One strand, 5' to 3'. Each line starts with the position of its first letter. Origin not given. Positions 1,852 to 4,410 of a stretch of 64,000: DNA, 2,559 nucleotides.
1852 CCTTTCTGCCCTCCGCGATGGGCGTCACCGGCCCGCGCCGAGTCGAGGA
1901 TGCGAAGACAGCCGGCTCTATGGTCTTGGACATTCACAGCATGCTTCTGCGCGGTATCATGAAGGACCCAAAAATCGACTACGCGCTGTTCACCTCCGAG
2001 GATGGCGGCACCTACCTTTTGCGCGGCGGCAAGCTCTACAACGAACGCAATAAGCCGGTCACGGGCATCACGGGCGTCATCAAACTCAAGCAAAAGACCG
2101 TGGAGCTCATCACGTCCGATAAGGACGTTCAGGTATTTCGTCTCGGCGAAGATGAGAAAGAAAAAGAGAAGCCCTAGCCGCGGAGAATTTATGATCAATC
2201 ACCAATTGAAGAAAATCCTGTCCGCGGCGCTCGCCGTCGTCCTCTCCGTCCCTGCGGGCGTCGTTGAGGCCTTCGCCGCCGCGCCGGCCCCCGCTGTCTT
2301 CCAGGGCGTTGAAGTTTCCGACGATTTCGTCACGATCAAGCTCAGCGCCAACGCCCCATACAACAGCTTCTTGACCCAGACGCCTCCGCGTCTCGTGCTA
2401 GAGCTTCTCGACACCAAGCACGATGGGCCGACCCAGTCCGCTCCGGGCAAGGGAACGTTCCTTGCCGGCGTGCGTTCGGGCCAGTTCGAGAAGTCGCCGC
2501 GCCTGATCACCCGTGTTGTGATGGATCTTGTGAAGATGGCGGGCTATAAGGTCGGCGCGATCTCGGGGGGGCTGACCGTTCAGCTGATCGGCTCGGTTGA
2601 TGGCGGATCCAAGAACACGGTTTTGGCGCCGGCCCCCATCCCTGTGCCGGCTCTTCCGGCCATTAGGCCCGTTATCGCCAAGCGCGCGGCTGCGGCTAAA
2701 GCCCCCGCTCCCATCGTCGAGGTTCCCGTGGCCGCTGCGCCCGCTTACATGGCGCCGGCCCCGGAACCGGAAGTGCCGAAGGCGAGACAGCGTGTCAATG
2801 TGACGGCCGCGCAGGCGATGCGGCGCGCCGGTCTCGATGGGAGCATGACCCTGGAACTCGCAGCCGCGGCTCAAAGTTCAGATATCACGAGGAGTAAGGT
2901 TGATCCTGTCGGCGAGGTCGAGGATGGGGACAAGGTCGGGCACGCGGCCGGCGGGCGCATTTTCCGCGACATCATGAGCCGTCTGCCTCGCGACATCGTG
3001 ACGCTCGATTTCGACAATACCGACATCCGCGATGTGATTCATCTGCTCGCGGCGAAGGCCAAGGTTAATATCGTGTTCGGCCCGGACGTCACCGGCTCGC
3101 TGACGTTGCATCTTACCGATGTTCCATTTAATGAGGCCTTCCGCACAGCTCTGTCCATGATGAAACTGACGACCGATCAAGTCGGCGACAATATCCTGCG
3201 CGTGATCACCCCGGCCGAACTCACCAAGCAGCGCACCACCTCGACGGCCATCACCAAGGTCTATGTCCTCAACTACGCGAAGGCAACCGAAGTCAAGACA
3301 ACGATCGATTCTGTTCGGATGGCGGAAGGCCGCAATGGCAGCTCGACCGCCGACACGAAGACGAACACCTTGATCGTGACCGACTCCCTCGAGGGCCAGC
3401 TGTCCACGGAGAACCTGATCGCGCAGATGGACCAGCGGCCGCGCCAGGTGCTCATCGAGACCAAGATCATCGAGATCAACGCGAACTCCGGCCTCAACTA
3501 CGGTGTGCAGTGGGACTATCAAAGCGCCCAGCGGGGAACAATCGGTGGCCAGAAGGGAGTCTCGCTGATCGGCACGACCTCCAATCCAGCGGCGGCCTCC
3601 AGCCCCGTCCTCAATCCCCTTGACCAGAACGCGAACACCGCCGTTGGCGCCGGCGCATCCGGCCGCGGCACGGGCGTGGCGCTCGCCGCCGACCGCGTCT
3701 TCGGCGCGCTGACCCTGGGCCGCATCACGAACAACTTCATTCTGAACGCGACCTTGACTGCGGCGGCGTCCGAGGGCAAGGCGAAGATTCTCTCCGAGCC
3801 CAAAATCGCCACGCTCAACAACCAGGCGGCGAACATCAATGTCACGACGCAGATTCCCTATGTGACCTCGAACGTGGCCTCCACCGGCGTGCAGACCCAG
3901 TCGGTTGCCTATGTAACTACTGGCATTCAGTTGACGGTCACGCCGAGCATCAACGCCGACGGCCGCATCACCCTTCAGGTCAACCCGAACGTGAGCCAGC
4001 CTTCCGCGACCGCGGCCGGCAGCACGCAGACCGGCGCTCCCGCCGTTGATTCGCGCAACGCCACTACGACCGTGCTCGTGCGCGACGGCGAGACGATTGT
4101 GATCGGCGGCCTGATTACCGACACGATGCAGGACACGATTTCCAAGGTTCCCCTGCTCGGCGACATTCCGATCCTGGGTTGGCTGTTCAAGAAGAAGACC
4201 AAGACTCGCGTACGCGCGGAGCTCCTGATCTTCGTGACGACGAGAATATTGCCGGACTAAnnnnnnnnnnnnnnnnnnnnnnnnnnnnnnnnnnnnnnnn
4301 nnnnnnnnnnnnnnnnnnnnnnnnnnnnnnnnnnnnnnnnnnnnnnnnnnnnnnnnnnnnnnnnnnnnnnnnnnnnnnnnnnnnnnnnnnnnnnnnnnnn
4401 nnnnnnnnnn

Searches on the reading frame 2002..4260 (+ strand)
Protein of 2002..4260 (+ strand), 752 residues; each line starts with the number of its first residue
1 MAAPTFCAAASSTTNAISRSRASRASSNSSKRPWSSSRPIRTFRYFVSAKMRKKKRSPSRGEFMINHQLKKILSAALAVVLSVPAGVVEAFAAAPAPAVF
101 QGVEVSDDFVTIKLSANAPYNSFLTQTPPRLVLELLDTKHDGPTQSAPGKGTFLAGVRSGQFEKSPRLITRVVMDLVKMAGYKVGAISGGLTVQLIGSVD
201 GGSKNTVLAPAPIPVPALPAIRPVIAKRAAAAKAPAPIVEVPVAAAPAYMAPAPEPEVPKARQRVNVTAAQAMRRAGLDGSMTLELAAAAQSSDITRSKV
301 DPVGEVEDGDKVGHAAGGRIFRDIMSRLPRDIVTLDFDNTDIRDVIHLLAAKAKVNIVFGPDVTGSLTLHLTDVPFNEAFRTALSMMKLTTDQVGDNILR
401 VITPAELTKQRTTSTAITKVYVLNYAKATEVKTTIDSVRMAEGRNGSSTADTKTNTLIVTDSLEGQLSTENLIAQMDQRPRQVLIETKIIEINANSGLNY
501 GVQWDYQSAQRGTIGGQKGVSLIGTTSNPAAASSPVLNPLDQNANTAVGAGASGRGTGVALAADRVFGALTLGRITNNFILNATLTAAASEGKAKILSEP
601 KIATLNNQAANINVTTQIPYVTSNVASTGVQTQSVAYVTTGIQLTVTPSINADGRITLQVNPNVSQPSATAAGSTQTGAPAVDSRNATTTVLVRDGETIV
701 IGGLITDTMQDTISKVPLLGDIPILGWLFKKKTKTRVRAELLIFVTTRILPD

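Call 71: find_encoding_contigs(protein=window:2002-4260:+, flank=10000, max_places=2)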
Protein window:2002-4260:+ (752 aa): no gene with exactly this product is on record in the collection.

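Call 76: search_protein_families(library=pfam, proteins=[window:2002-4260:+], max_evalue=0.0001)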
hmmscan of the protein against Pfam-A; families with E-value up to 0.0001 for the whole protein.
window:2002-4260:+ (752 aa): 4 families
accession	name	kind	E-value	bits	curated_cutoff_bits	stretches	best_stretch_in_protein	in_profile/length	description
PF00263.26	Secretin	-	4.2e-54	183.1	27.5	1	588-750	2-168/169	Bacterial type II and III secretion system protein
PF03958.22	Secretin_N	-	1.3e-09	38.5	28.2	1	418-482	1-69/69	Bacterial type II/III secretion system short domain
PF11741.13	AMIN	-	4.8e-07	30.2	20.5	1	110-192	13-98/101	AMIN domain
PF21305.2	type_II_gspD_N0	-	2.8e-05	24.3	27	1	335-389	1-59/71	GspD-like, N0 domain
